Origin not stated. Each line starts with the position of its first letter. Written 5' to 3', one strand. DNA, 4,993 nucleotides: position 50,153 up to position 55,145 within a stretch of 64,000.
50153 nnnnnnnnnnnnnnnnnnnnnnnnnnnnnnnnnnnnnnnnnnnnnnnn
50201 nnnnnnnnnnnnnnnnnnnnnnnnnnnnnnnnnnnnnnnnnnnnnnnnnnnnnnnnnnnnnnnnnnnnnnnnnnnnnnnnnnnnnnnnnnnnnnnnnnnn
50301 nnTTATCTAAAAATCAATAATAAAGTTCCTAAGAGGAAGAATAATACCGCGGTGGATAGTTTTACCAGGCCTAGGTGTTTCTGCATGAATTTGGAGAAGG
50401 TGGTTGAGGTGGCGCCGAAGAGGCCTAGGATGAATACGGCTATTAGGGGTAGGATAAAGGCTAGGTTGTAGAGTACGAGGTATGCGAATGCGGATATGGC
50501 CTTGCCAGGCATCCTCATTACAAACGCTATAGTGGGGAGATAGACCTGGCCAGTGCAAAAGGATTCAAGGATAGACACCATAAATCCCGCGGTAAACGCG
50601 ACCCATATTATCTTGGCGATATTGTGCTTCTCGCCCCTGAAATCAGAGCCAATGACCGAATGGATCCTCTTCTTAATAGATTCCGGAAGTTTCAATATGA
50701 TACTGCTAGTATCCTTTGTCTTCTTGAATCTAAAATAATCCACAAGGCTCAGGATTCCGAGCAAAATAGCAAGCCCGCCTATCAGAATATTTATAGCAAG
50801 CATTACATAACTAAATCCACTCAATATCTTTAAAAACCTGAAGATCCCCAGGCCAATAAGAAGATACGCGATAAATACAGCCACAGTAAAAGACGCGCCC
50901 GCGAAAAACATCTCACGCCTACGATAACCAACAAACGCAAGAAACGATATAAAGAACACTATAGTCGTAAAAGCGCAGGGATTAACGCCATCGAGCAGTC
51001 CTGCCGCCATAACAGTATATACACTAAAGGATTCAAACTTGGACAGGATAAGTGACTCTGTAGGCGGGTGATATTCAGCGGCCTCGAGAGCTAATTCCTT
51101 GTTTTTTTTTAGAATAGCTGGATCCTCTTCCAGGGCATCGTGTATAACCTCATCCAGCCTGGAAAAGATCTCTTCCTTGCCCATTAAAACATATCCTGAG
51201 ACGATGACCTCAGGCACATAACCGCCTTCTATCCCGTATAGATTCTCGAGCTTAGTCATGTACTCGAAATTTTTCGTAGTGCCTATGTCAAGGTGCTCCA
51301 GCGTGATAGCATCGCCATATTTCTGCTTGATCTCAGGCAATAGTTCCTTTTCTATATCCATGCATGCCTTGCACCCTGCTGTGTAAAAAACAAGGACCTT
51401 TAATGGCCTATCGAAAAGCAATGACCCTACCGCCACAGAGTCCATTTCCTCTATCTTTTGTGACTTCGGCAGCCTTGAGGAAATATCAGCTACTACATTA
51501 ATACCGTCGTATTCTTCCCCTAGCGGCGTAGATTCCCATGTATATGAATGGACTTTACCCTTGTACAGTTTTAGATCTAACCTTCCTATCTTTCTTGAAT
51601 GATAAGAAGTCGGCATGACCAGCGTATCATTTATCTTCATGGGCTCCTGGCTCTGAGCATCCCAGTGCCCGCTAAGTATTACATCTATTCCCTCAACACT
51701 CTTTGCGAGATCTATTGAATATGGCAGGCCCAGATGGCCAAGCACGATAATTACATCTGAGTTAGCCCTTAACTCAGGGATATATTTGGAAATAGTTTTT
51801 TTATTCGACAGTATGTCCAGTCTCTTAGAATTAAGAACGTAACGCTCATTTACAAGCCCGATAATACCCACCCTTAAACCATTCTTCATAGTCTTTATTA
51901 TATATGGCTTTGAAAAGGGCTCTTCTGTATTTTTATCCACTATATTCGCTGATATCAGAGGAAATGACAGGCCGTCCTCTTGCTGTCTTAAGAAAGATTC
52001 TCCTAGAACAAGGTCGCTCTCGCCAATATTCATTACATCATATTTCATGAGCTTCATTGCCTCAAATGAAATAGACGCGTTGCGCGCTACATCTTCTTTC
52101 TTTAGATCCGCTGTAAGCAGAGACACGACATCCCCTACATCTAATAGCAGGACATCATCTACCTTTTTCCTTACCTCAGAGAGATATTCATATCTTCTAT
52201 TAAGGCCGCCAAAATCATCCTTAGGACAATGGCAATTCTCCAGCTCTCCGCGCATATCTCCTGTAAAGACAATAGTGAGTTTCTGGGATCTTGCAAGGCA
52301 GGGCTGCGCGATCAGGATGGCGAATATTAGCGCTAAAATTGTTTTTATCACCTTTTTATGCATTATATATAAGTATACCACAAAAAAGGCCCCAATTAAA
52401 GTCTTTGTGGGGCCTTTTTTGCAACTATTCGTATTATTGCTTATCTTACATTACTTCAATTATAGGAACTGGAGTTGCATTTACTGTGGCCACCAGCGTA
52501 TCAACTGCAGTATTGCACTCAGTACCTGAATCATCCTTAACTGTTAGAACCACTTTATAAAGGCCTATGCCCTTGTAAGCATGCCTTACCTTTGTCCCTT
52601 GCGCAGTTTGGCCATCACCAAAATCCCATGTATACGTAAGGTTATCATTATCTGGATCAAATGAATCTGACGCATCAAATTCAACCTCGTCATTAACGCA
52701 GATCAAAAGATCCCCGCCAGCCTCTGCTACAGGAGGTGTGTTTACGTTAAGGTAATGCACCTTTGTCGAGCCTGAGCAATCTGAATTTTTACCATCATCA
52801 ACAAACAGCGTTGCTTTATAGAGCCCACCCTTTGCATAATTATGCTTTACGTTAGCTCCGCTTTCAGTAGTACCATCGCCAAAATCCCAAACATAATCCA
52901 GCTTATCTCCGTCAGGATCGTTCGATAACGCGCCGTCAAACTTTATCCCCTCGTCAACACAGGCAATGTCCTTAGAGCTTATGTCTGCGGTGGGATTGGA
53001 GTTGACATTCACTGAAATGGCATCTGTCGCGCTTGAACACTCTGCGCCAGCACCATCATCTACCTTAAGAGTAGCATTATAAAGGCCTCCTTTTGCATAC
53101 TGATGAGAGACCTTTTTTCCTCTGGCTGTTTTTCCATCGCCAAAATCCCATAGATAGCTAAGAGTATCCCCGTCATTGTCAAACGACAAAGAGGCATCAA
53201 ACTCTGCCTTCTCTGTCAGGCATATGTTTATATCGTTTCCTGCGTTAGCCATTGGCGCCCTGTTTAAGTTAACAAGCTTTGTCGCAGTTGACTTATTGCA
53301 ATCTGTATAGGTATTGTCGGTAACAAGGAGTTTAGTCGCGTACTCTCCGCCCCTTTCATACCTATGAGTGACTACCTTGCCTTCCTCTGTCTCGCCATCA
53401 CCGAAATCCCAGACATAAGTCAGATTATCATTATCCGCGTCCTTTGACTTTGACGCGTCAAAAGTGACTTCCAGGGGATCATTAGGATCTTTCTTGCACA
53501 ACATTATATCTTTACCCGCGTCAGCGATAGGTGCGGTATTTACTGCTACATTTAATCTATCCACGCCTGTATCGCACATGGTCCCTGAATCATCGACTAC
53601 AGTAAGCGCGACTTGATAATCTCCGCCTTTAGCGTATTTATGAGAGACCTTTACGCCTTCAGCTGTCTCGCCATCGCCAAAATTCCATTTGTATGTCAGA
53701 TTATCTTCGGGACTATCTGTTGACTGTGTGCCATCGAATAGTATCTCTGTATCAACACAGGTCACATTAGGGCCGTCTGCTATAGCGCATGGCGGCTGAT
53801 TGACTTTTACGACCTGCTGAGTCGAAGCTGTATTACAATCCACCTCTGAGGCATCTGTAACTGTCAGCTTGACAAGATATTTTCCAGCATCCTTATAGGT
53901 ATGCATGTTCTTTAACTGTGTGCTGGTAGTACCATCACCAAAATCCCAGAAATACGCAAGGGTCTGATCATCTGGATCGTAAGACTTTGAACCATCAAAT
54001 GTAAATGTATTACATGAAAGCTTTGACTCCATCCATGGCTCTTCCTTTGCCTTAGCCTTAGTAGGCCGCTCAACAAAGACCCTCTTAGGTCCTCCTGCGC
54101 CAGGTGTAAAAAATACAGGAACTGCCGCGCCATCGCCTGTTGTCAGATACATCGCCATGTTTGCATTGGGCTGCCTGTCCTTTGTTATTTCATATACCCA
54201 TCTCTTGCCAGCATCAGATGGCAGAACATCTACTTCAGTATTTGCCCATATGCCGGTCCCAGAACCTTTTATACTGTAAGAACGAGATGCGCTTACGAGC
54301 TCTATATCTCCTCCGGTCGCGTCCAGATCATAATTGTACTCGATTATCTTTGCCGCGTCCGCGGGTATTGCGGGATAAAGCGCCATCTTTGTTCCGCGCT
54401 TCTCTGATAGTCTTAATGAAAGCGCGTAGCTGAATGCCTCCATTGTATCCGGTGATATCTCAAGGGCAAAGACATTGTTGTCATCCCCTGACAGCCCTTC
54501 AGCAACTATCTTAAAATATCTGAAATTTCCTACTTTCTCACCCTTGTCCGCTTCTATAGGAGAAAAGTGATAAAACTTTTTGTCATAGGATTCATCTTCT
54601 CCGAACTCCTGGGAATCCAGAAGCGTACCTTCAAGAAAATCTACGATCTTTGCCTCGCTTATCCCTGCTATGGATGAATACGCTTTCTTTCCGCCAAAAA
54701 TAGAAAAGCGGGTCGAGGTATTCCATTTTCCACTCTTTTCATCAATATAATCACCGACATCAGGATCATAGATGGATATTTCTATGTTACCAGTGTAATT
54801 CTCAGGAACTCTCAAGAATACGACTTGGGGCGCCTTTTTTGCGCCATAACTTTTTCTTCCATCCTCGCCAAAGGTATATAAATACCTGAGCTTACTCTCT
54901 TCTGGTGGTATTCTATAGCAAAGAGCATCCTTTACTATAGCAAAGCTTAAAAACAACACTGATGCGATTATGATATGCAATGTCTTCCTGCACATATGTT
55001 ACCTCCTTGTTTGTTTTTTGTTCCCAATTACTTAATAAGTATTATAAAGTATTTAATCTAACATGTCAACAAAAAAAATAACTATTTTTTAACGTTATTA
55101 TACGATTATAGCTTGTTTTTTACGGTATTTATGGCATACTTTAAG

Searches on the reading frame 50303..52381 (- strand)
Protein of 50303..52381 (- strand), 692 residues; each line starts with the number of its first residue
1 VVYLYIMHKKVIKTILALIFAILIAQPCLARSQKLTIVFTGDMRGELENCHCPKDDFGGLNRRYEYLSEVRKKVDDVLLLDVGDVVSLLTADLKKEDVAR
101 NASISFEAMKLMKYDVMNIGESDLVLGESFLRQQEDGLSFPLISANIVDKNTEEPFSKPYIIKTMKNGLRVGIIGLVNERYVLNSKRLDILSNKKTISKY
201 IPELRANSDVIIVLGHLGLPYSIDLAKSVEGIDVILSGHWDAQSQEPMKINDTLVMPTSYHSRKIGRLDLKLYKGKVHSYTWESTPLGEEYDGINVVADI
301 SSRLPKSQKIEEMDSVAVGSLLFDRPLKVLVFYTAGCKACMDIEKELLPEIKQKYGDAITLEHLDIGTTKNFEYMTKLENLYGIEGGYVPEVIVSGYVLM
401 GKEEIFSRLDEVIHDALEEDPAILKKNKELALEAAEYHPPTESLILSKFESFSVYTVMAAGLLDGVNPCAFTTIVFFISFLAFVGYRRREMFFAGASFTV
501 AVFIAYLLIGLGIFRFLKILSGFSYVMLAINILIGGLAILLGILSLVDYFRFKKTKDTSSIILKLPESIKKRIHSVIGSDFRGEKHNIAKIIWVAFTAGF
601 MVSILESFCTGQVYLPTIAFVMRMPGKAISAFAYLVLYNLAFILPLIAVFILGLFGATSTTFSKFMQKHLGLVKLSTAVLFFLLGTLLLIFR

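Call 11: search_protein_families(library=pfam, proteins=[window:50303-52381:-], max_evalue=0.01)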
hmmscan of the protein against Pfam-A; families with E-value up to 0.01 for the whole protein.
window:50303-52381:- (692 aa): 1 family
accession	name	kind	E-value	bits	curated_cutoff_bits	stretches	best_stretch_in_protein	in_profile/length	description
PF00149.33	Metallophos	-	0.00053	20.9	21.5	1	36-240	2-188/191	Calcineurin-like phosphoesterase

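Call 57: find_homologous_proteins(query=window:50303-52381:-, max_evalue=1e-50)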
Query window:50303-52381:- (692 aa): 99 proteins with E <= 1e-50 among 8000 candidates.
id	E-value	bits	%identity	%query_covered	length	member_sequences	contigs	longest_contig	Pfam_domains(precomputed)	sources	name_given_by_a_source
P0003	0.0e+0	1508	100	99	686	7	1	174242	-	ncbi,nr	ncbi:MAG: cytochrome c biogenesis protein CcdA [Candidatus Gorgyraea atricola]|nr:cytochrome c bioge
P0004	0.0e+0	1355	88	99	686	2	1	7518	-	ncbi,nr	ncbi:MAG: hypothetical protein KKD11_06560 [Candidatus Omnitrophica bacterium]|nr:hypothetical prote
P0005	0.0e+0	1065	68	98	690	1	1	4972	-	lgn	-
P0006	0.0e+0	1061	67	99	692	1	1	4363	PF00149.34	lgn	-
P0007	0.0e+0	1041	68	97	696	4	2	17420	-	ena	-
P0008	0.0e+0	1040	66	99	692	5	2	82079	-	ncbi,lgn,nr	ncbi:MAG: hypothetical protein KJ706_10225 [Candidatus Omnitrophica bacterium]|nr:hypothetical prote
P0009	0.0e+0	1029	67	98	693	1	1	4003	-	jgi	jgi:hypothetical protein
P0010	0.0e+0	1026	66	99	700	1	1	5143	-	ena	-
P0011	0.0e+0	1018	66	99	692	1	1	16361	-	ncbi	-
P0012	0.0e+0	1017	66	99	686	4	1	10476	-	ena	-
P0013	0.0e+0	1016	66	97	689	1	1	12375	-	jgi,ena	jgi:hypothetical protein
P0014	0.0e+0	1011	66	99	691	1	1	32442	-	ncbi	ncbi:MAG: hypothetical protein ABH815_02580 [Candidatus Omnitrophota bacterium]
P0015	3.5e-297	1005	64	99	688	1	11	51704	-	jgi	-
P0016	1.1e-296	1004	66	96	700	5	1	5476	-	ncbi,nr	ncbi:MAG: hypothetical protein KKB46_02830 [Candidatus Omnitrophica bacterium]|nr:hypothetical prote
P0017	1.3e-296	1003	66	99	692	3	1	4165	-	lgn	-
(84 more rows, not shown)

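Call 58: find_encoding_contigs(protein=P0008, flank=5000, max_places=1)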
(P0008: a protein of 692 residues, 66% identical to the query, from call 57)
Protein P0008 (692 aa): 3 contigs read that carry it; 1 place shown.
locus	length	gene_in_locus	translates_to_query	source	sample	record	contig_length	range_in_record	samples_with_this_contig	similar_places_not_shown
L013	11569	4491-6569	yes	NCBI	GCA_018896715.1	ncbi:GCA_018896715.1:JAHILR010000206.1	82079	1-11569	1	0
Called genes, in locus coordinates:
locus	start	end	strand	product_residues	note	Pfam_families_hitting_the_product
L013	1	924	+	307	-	PF02562:PhoH, PF13245:AAA_19 (faint), PF13604:AAA_30, PF13401:AAA_22 (weak)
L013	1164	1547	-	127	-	PF03330:DPBB_1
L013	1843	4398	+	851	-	PF00801:PKD, PF18911:PKD_4, PF00801:PKD, PF18911:PKD_4, PF00801:PKD, PF18911:PKD_4, PF00801:PKD, PF18911:PKD_4, +5 more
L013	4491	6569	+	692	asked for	-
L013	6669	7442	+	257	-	PF01435:Peptidase_M48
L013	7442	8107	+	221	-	PF18306:LDcluster4, PF03641:Lysine_decarbox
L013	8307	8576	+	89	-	-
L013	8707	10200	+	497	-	PF01734:Patatin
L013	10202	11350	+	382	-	PF00072:Response_reg, PF00512:HisKA, PF02518:HATPase_c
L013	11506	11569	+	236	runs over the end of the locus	PF25087:GMPPB_C (faint), PF00132:Hexapep, PF14602:Hexapep_2 (weak)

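Call 59: find_encoding_contigs(protein=P0007, flank=5000, max_places=1)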
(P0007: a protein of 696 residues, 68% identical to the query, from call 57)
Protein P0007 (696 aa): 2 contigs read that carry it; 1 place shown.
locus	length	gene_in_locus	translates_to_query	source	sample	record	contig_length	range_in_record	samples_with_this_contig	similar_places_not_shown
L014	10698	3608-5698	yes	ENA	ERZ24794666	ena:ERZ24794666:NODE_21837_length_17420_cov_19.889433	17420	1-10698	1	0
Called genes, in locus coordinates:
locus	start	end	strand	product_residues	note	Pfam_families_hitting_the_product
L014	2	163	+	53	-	?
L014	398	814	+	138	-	PF03330:DPBB_1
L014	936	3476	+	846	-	PF18911:PKD_4, PF00801:PKD, PF00801:PKD, PF18911:PKD_4, PF00801:PKD, PF18911:PKD_4, PF00801:PKD, PF18911:PKD_4, +5 more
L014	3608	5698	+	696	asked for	-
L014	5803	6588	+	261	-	PF01435:Peptidase_M48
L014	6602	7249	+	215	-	PF18306:LDcluster4, PF03641:Lysine_decarbox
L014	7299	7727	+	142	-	-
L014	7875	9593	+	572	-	PF00378:ECH_1, PF16113:ECH_2, PF02737:3HCDH_N, PF00725:3HCDH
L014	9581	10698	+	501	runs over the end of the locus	PF01734:Patatin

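Call 60: find_encoding_contigs(protein=P0014, flank=5000, max_places=1)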
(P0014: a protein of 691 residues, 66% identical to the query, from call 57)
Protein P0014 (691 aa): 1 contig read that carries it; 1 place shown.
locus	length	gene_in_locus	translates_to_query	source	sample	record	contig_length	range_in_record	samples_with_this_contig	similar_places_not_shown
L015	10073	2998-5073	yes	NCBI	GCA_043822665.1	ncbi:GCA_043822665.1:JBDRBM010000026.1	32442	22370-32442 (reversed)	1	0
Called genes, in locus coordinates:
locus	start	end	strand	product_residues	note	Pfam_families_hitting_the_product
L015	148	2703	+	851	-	PF00801:PKD, PF18911:PKD_4, PF00801:PKD, PF18911:PKD_4, PF00801:PKD, PF18911:PKD_4, PF00801:PKD, PF18911:PKD_4, +4 more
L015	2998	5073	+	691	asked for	-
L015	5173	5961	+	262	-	PF01435:Peptidase_M48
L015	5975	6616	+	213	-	PF18306:LDcluster4, PF03641:Lysine_decarbox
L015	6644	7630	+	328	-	PF01336:tRNA_anti-codon (weak), PF01966:HD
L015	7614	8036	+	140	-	PF03144:GTP_EFTU_D2 (faint)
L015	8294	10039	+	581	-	PF00378:ECH_1, PF16113:ECH_2, PF02737:3HCDH_N, PF00725:3HCDH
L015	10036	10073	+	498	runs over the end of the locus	PF01734:Patatin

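Call 61: find_encoding_contigs(protein=P0011, flank=5000, max_places=1)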
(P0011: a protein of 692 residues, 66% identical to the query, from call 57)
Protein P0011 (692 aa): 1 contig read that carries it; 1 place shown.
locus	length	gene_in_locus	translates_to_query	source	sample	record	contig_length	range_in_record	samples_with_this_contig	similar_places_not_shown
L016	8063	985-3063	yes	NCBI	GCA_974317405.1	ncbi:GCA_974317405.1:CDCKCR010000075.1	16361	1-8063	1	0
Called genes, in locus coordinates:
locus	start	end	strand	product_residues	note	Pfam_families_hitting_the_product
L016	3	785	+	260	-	?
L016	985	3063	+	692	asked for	-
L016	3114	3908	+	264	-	PF01435:Peptidase_M48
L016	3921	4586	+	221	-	PF18306:LDcluster4, PF03641:Lysine_decarbox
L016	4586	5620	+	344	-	PF01336:tRNA_anti-codon (weak), PF01966:HD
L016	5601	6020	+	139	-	PF03144:GTP_EFTU_D2 (weak)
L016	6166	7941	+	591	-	PF00378:ECH_1, PF16113:ECH_2, PF02737:3HCDH_N, PF00725:3HCDH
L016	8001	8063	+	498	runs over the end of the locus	PF01734:Patatin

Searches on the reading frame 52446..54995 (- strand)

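Call 11: search_protein_families(library=pfam, proteins=[window:52446-54995:-], max_evalue=0.01)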
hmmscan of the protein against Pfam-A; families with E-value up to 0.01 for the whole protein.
window:52446-54995:- (849 aa): 7 families
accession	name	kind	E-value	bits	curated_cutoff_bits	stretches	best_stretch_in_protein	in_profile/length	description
PF18911.6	PKD_4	-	7.1e-144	468.7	27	6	578-662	1-85/85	PKD domain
PF00801.26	PKD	-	1.4e-74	246.5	23.5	6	595-653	15-73/80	PKD domain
PF22352.2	K319L-like_PKD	-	6.3e-23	81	27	2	585-664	1-84/84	K319L-like, PKD domain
PF21027.3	Sde0182_C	-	2.3e-21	76.6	27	2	770-790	1-21/83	Cellulose-binding protein Sde0182, C-terminal domain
PF02010.21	REJ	-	9.4e-06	24.9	25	0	749-792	77-128/452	REJ domain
PF13027.11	DUF3888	-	0.0028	18.4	22.2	0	801-846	35-81/87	Protein of unknown function (DUF3888)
PF07929.16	PRiA4_ORF3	-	0.0054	16.9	26.6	0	768-796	71-99/173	Plasmid pRiA4b ORF-3-like protein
